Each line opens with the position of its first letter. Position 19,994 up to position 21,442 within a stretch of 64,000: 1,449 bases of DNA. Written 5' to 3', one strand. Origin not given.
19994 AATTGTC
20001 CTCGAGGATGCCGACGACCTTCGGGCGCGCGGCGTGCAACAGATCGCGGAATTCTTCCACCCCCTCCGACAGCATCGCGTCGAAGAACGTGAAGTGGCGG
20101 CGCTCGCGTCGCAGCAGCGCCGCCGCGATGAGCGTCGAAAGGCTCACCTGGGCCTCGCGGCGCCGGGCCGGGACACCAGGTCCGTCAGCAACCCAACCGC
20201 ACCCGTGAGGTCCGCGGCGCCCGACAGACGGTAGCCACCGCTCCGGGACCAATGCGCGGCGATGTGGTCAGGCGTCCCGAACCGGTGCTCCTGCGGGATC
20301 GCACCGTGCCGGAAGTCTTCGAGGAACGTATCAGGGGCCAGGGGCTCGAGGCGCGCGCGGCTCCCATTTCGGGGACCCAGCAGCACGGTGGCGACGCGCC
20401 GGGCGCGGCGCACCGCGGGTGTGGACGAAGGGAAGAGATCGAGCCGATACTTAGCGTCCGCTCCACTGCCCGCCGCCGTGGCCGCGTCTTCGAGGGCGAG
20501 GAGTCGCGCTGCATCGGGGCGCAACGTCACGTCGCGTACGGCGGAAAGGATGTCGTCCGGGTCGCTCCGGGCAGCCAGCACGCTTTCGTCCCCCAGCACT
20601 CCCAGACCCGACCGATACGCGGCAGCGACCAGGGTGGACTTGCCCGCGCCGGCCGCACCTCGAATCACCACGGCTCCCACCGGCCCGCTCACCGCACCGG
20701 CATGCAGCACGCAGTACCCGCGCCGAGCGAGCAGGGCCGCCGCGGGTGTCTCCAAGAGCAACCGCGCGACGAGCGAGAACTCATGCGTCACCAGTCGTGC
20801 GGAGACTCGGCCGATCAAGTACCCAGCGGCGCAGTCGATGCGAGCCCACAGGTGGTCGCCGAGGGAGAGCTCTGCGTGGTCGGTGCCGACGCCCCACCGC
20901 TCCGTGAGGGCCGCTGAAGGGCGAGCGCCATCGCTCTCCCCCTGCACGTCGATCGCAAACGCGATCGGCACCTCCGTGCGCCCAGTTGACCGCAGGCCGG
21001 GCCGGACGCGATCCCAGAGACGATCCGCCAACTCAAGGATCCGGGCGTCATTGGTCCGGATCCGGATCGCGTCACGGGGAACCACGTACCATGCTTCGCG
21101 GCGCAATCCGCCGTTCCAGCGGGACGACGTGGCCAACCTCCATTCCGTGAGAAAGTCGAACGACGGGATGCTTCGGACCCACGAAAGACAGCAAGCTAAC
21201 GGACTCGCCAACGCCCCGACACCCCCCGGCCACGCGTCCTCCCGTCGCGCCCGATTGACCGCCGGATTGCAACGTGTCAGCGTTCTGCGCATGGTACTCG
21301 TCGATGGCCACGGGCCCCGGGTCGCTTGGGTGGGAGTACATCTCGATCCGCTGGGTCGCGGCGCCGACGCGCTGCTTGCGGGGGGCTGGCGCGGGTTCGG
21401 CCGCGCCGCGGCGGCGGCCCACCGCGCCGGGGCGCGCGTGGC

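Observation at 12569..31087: An 18.5-kb accessory cluster with five radical SAM enzymes and glycan-decorating enzymes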

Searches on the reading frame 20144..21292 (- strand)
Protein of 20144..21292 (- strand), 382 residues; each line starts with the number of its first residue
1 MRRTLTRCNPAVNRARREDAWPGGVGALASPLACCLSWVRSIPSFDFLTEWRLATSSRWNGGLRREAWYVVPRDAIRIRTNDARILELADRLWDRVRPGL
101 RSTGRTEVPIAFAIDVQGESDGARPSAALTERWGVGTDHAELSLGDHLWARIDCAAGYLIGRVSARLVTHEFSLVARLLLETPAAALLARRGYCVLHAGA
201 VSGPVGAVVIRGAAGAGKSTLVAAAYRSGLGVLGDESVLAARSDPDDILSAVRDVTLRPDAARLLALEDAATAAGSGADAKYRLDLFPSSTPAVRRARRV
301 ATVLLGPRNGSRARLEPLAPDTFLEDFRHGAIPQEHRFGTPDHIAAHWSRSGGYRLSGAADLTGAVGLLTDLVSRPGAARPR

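Call 5: search_protein_families(library=pfam, proteins=[window:20144-21292:-], max_evalue=0.01)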
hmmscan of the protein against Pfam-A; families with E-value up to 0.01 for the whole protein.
window:20144-21292:- (382 aa): 2 families
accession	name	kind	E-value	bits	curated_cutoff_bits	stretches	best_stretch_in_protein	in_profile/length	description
PF13191.12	AAA_16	-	0.0004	21.4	32.6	1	202-273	21-90/167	AAA ATPase domain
PF25199.1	nSTAND_NTPase5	-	0.0043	17.3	34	1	201-283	37-118/145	Novel STAND NTPase 5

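Call 7: search_protein_families(library=ncbifam, proteins=[window:20144-21292:-], max_evalue=0.001)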
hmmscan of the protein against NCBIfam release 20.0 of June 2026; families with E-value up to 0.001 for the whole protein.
window:20144-21292:- (382 aa): 1 family
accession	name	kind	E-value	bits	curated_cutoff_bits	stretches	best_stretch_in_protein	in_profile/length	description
TIGR04352.1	HprK_rel_A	equivalog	4.6e-08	32.5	200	1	192-267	95-169/280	HprK-related kinase A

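Call 17: find_homologous_proteins(query=window:20144-21136:-, max_evalue=0.001)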
Query window:20144-21136:- (330 aa): 211 proteins with E <= 0.001 among 8000 candidates; the best 120 are listed.
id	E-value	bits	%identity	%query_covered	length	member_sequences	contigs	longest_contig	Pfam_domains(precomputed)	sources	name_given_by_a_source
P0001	5.9e-208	708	100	100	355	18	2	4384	-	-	-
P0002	1.6e-129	450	71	100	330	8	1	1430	-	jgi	-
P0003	2.1e-129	450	71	96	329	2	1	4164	-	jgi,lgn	jgi:hypothetical protein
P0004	9.3e-128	444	71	96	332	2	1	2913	-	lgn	-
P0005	9.9e-125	434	70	98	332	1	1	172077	-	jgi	jgi:hypothetical protein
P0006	1.1e-122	428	68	99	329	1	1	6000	-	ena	-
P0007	1.4e-120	421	66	99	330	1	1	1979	-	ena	-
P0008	3.3e-117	410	67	94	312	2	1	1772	-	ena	-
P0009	5.3e-117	409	67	98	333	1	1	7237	-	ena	-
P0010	6.9e-117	409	65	95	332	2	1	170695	-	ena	-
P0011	1.1e-116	408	66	96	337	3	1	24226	-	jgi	jgi:hypothetical protein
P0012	2.4e-116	407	65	100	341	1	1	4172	-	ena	-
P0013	9.0e-116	405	67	96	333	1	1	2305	-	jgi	jgi:hypothetical protein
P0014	1.1e-115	405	65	97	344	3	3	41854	-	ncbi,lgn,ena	-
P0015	3.0e-115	403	66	94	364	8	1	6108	-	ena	-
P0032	1.2e-103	365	64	91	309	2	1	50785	-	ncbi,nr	ncbi:MAG TPA: hypothetical protein VLV16_00240 [Gemmatimonadales bacterium]|nr:hypothetical protein 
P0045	9.5e-94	333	60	94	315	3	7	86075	-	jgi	jgi:hypothetical protein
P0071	7.1e-75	271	50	95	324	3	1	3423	PF27840.1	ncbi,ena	-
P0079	4.4e-73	265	50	94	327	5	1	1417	PF27840.1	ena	-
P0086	9.2e-71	257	50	93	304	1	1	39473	-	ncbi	ncbi:MAG: hypothetical protein ABIT01_08810 [Thermoanaerobaculia bacterium]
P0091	6.7e-68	248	49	90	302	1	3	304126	-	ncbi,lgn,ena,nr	ncbi:MAG: hypothetical protein EXR93_01935 [Gemmatimonadetes bacterium]|nr:hypothetical protein [Gem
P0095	3.0e-67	245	50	93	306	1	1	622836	-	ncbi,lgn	-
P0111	7.1e-63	231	46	97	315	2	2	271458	-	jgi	-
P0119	9.3e-61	224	45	93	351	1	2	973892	-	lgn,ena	-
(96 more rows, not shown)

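Call 18: find_encoding_contigs(protein=P0010, flank=10000, max_places=1)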
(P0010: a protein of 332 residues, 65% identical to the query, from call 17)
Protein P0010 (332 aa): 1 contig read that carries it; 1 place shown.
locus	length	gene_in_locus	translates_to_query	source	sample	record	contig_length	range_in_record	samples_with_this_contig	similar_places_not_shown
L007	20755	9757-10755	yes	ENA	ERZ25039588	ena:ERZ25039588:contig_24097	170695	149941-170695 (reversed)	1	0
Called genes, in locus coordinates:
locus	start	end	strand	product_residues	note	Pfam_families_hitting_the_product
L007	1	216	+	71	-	?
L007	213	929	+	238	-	PF05175:MTS, PF06325:PrmA, PF13489:Methyltransf_23 (weak), PF13847:Methyltransf_31 (weak), PF08241:Methyltransf_11 (weak), PF13649:Methyltransf_25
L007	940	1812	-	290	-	-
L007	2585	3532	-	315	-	PF00535:Glycos_transf_2, PF10111:Glyco_tranf_2_2, PF13641:Glyco_tranf_2_3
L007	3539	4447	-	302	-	PF00685:Sulfotransfer_1, PF13469:Sulfotransfer_3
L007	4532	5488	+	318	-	PF13469:Sulfotransfer_3, PF00685:Sulfotransfer_1 (weak)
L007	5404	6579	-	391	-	PF13439:Glyco_transf_4, PF13579:Glyco_trans_4_4, PF00534:Glycos_transf_1, PF13692:Glyco_trans_1_4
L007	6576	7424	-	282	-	PF02585:PIG-L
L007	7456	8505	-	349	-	PF13527:Acetyltransf_9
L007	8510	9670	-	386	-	PF13439:Glyco_transf_4 (weak), PF00534:Glycos_transf_1, PF13692:Glyco_trans_1_4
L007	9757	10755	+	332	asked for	-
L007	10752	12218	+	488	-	PF02310:B12-binding (faint), PF04055:Radical_SAM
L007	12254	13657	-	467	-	PF02310:B12-binding, PF04055:Radical_SAM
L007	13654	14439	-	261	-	PF01209:Ubie_methyltran (weak), PF13489:Methyltransf_23, PF13847:Methyltransf_31, PF08241:Methyltransf_11, PF08242:Methyltransf_12, PF13649:Methyltransf_25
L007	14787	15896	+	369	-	PF02310:B12-binding (faint), PF04055:Radical_SAM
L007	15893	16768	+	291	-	PF13641:Glyco_tranf_2_3, PF00535:Glycos_transf_2, PF10111:Glyco_tranf_2_2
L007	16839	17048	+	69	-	-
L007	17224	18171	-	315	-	PF01075:Glyco_transf_9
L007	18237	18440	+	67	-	PF09604:Potass_KdpF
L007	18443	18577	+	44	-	-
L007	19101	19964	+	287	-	PF03814:KdpA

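Call 19: find_encoding_contigs(protein=P0091, flank=10000, max_places=1)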
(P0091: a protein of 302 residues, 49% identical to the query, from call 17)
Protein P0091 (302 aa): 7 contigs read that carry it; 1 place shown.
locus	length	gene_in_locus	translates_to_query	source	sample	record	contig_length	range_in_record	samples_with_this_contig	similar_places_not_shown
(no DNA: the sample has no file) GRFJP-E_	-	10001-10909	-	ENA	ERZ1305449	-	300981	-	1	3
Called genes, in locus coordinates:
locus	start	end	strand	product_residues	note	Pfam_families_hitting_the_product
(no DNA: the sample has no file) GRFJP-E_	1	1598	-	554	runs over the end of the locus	PF04389:Peptidase_M28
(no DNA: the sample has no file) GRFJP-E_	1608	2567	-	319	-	PF13641:Glyco_tranf_2_3, PF00535:Glycos_transf_2, PF10111:Glyco_tranf_2_2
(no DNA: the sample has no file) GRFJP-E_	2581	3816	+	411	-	PF14907:NTP_transf_5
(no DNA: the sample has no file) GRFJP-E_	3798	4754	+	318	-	PF00685:Sulfotransfer_1, PF13469:Sulfotransfer_3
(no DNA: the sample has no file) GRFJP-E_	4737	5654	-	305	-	PF00535:Glycos_transf_2, PF10111:Glyco_tranf_2_2, PF13641:Glyco_tranf_2_3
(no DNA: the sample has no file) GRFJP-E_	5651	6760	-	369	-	PF13439:Glyco_transf_4, PF13579:Glyco_trans_4_4, PF20706:GT4-conflict (weak), PF00534:Glycos_transf_1, PF13692:Glyco_trans_1_4, PF13524:Glyco_trans_1_2 (weak)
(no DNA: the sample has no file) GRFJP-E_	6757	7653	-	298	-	PF02585:PIG-L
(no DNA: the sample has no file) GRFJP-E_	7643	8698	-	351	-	PF13527:Acetyltransf_9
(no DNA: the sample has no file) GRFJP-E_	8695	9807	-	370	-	PF00534:Glycos_transf_1, PF13692:Glyco_trans_1_4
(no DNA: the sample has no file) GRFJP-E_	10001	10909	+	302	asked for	-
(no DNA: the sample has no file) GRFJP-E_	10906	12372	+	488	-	PF02310:B12-binding, PF04055:Radical_SAM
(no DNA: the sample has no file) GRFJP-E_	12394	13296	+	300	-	PF00481:PP2C (faint), PF13672:PP2C_2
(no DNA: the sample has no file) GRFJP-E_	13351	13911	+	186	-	PF05685:Uma2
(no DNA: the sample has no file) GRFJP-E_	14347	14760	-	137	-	PF01850:PIN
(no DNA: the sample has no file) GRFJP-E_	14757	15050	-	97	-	PF02604:PhdYeFM_antitox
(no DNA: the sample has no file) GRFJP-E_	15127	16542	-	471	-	PF02310:B12-binding, PF04055:Radical_SAM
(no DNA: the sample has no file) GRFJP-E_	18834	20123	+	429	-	PF02310:B12-binding, PF04055:Radical_SAM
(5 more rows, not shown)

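Call 20: find_encoding_contigs(protein=P0086, flank=10000, max_places=1)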
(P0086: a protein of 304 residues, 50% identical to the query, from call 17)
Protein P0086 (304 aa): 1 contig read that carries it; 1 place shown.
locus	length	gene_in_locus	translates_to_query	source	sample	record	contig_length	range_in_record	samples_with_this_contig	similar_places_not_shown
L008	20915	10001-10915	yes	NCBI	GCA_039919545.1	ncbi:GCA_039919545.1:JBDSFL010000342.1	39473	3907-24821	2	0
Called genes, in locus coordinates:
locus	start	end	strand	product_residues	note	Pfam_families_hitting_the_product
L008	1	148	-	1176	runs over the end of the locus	PF17757:UvrB_inter, PF02559:CarD_TRCF_RID, PF00270:DEAD, PF00271:Helicase_C, PF03461:TRCF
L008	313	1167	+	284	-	PF00149:Metallophos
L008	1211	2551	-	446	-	-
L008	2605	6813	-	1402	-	PF10670:DUF4198 (faint), PF13620:CarboxypepD_reg (weak), PF13620:CarboxypepD_reg, PF13620:CarboxypepD_reg, PF22904:NOMO1-like_2nd (weak), PF13620:CarboxypepD_reg, PF13715:CarbopepD_reg_2 (weak), PF13620:CarboxypepD_reg (weak), +11 more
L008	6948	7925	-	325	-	PF10017:Methyltransf_33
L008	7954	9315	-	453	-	PF12867:DinB_2, PF03781:FGE-sulfatase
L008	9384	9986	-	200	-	PF09411:PagL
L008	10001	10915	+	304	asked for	-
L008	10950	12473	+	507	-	PF02310:B12-binding, PF04055:Radical_SAM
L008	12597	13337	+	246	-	PF13489:Methyltransf_23 (weak), PF08241:Methyltransf_11 (weak), PF08242:Methyltransf_12 (weak), PF13649:Methyltransf_25, PF13847:Methyltransf_31 (faint)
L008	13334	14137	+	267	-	PF13489:Methyltransf_23, PF08241:Methyltransf_11, PF08242:Methyltransf_12 (weak), PF13649:Methyltransf_25, PF13847:Methyltransf_31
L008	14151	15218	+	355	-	PF04055:Radical_SAM, PF13186:SPASM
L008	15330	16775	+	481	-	PF02310:B12-binding, PF04055:Radical_SAM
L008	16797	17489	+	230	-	PF05175:MTS, PF02475:TRM5-TYW2_MTfase, PF06325:PrmA, PF03602:Cons_hypoth95 (weak), PF13847:Methyltransf_31 (weak), PF08241:Methyltransf_11 (weak), PF09445:Methyltransf_15 (weak), PF13649:Methyltransf_25, +1 more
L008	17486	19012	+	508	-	PF02310:B12-binding, PF04055:Radical_SAM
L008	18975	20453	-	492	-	-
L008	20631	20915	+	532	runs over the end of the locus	-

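Call 22: find_related_loci(query=A1, collection=genome_contigs, flank=10000)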
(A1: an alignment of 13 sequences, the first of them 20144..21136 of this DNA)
Query A1 (330 aa) in genome_contigs; peptide patterns used: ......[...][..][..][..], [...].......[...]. (x = any residue, [..] = any of these).
600 stretches matched a pattern (row limit reached: there are more); 50 encode a relative of the query (tblastn E <= 1e-3); 50 distinct loci.
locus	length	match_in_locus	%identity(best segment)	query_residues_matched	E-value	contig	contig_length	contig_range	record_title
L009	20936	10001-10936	49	7-323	3e-69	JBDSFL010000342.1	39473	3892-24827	MAG: Thermoanaerobaculia bacterium isolate cluster1_bin.227 k127_12331212, whole genome shotgun sequence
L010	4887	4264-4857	58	125-322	1e-59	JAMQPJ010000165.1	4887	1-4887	MAG: Thermoanaerobaculia bacterium isolate CH5 k141_1085178, whole genome shotgun sequence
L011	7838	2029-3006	44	17-322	3e-58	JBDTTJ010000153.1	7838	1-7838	MAG: Acidobacteriota bacterium isolate cluster3_bin.293 NODE_45972_length_7838_cov_11.607992, whole genome shotgun seque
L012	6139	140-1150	43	9-322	5e-54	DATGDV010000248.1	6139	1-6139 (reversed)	MAG TPA_asm: Thermoanaerobaculia bacterium isolate SMAG_U9684 k141_82525, whole genome shotgun sequence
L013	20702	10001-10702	44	81-314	5e-47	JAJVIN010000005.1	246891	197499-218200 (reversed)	MAG: Thermoanaerobaculia bacterium isolate Bin_89R c_000000000231, whole genome shotgun sequence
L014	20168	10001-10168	50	137-192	1e-7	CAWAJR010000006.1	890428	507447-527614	MAG: uncultured Actinomycetes bacterium isolate MFD02416.bin.1.284 genome assembly, contig: contig_83827, whole genome s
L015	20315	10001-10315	36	87-186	3e-7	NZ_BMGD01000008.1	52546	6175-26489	Blastomonas aquatica strain CGMCC 1.12851 sequence08, whole genome shotgun sequence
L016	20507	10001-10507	31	127-287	5e-7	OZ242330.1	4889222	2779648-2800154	MAG: Caldilineaceae bacterium isolate d9009aa5-1954-4f54-bde5-0ade857ce04c genome assembly, chromosome: 1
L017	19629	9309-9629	34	94-196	6e-7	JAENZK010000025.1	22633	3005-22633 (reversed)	MAG: Alkalihalobacillus macyae isolate BM5_bin.5 BM5_bin5_NODE_522_length_22633_cov_5.674550, whole genome shotgun seque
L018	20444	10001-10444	28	93-234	1e-6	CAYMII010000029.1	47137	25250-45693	MAG TPA_asm: uncultured Rikenellaceae bacterium isolate SRP220891_co4_292 genome assembly, contig: NODE_1153_length_4713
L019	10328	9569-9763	40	133-197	1e-6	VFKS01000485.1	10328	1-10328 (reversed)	MAG: Novosphingobium sp. isolate Bin_1_14 c_000004445819, whole genome shotgun sequence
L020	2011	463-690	43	109-191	1e-6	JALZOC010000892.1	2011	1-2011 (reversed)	MAG: Acidobacteriota bacterium isolate MSU bin101 SD1458_NODE_40945_length_2011_cov_0.896497, whole genome shotgun seque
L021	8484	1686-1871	47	123-184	2e-6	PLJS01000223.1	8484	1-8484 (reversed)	MAG: Hyphomicrobiales bacterium isolate palsa_894 73.20110800_P1M.44_contig_24615, whole genome shotgun sequence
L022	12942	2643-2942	36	135-235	2e-6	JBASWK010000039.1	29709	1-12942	MAG: Gallionella sp. isolate MFD12902_ilm_asm_bin7 k127_69428, whole genome shotgun sequence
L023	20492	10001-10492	31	32-187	2e-6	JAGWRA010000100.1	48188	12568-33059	MAG: Acidobacteriota bacterium isolate REEB315 k141_1524864, whole genome shotgun sequence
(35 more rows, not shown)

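Call 23: find_encoding_contigs(protein=P0005, flank=10000, max_places=1)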
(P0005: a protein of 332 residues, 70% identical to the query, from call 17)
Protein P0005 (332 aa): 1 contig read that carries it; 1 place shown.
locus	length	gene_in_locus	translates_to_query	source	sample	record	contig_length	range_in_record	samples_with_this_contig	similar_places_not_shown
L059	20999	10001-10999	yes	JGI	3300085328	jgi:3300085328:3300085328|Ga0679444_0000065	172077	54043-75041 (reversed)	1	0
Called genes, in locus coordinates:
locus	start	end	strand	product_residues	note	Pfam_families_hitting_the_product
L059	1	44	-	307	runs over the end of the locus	PF00685:Sulfotransfer_1, PF13469:Sulfotransfer_3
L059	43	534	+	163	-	PF04055:Radical_SAM (weak)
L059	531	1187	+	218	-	PF13186:SPASM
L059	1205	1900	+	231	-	PF05175:MTS, PF03602:Cons_hypoth95 (weak), PF13489:Methyltransf_23 (weak), PF06325:PrmA, PF01170:UPF0020, PF08241:Methyltransf_11, PF13649:Methyltransf_25, PF13847:Methyltransf_31, +2 more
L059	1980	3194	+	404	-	PF06537:DHOR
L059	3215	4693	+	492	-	PF02310:B12-binding, PF04055:Radical_SAM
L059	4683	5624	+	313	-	PF00685:Sulfotransfer_1, PF13469:Sulfotransfer_3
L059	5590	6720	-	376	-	PF13477:Glyco_trans_4_2 (weak), PF13439:Glyco_transf_4, PF00534:Glycos_transf_1, PF13692:Glyco_trans_1_4, PF13524:Glyco_trans_1_2 (weak)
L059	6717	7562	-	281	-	PF02585:PIG-L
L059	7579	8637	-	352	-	PF13527:Acetyltransf_9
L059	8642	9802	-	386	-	PF13439:Glyco_transf_4 (weak), PF00534:Glycos_transf_1, PF13692:Glyco_trans_1_4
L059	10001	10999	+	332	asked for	-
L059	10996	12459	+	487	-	PF04055:Radical_SAM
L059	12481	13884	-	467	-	PF02310:B12-binding, PF04055:Radical_SAM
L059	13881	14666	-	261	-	PF13489:Methyltransf_23, PF13847:Methyltransf_31 (weak), PF08241:Methyltransf_11, PF08242:Methyltransf_12, PF13649:Methyltransf_25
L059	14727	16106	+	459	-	PF02310:B12-binding, PF04055:Radical_SAM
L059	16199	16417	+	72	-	-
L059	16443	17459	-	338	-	PF01075:Glyco_transf_9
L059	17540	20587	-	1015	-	PF00873:ACR_tran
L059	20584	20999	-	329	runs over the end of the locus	PF25919:BSH_CusB (faint), PF00364:Biotin_lipoyl (faint), PF25973:BSH_CzcB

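Call 24: find_encoding_contigs(protein=P0095, flank=10000, max_places=1)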
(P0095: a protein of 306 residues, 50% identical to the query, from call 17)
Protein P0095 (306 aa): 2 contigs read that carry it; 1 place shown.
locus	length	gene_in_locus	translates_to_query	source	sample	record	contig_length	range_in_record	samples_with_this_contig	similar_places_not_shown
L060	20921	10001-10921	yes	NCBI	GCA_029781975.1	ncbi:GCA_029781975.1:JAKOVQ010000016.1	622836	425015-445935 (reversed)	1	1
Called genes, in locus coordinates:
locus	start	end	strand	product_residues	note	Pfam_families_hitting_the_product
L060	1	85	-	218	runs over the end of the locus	PF00486:Trans_reg_C, PF16697:Yop-YscD_cpl, PF00498:FHA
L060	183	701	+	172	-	-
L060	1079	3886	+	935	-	PF22842:Pel9A-like_beta_helix, PF13229:Beta_helix, PF05048:NosD (weak)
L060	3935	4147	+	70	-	-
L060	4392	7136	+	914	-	PF01738:DLH, PF02129:Peptidase_S15 (faint), PF20434:BD-FAE, PF00326:Peptidase_S9, PF12697:Abhydrolase_6, PF11306:DUF3108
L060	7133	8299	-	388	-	PF13439:Glyco_transf_4, PF13579:Glyco_trans_4_4, PF00534:Glycos_transf_1, PF13692:Glyco_trans_1_4, PF13524:Glyco_trans_1_2 (weak)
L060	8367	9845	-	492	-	PF02310:B12-binding, PF04055:Radical_SAM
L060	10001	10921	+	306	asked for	-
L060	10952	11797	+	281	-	PF13489:Methyltransf_23 (weak), PF08241:Methyltransf_11, PF08242:Methyltransf_12, PF13649:Methyltransf_25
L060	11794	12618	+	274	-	PF13489:Methyltransf_23, PF13847:Methyltransf_31 (weak), PF08241:Methyltransf_11, PF08242:Methyltransf_12 (weak), PF13649:Methyltransf_25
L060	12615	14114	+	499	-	PF02310:B12-binding, PF04055:Radical_SAM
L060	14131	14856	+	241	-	PF13489:Methyltransf_23, PF13847:Methyltransf_31, PF08241:Methyltransf_11, PF08242:Methyltransf_12 (weak), PF13649:Methyltransf_25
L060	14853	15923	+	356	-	PF04055:Radical_SAM, PF13186:SPASM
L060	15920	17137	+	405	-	PF07969:Amidohydro_3 (weak), PF01979:Amidohydro_1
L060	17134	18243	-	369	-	PF01075:Glyco_transf_9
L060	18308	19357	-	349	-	PF08240:ADH_N, PF01262:AlaDh_PNT_C (weak), PF00107:ADH_zinc_N, PF13602:ADH_zinc_N_2 (faint)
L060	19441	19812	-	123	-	PF02962:CHMI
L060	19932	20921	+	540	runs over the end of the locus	-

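Call 25: find_encoding_contigs(protein=P0119, flank=10000, max_places=1)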
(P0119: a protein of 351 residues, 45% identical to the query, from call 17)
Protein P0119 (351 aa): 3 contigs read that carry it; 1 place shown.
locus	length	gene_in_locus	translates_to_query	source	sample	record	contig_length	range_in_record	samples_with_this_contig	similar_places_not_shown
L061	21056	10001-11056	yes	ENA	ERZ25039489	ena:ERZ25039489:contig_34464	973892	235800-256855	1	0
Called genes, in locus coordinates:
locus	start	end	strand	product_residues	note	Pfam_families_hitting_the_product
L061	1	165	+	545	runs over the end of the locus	PF00501:AMP-binding, PF13193:AMP-binding_C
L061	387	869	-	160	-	PF14499:DUF4437, PF12973:Cupin_7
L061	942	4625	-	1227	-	PF09286:Pro-kuma_activ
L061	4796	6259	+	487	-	PF02771:Acyl-CoA_dh_N, PF02770:Acyl-CoA_dh_M, PF00441:Acyl-CoA_dh_1, PF08028:Acyl-CoA_dh_2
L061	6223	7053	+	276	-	PF19089:DUF5777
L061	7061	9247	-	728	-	PF01636:APH (faint), PF00672:HAMP, PF00069:Pkinase, PF07714:PK_Tyr_Ser-Thr, PF03109:ABC1 (weak)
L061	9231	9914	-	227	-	-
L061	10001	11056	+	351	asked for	-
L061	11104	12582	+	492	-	PF02310:B12-binding, PF04055:Radical_SAM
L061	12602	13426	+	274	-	PF13489:Methyltransf_23, PF08241:Methyltransf_11 (weak), PF08242:Methyltransf_12, PF13649:Methyltransf_25, PF13847:Methyltransf_31 (weak)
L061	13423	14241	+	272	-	PF13489:Methyltransf_23, PF13847:Methyltransf_31 (weak), PF08241:Methyltransf_11, PF08242:Methyltransf_12 (weak), PF13649:Methyltransf_25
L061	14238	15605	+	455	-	PF02310:B12-binding, PF04055:Radical_SAM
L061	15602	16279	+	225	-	PF13489:Methyltransf_23, PF13847:Methyltransf_31, PF08241:Methyltransf_11, PF08242:Methyltransf_12 (weak), PF13649:Methyltransf_25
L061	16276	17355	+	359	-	PF01979:Amidohydro_1 (weak)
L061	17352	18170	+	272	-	PF13489:Methyltransf_23, PF02353:CMAS (weak), PF08241:Methyltransf_11, PF08242:Methyltransf_12, PF13649:Methyltransf_25, PF13847:Methyltransf_31 (weak)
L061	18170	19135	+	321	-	PF01613:Flavin_Reduct (weak)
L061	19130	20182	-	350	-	PF01075:Glyco_transf_9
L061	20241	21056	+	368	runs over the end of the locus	PF13439:Glyco_transf_4, PF13477:Glyco_trans_4_2 (weak), PF13579:Glyco_trans_4_4, PF20706:GT4-conflict, PF00534:Glycos_transf_1, PF13692:Glyco_trans_1_4, PF13524:Glyco_trans_1_2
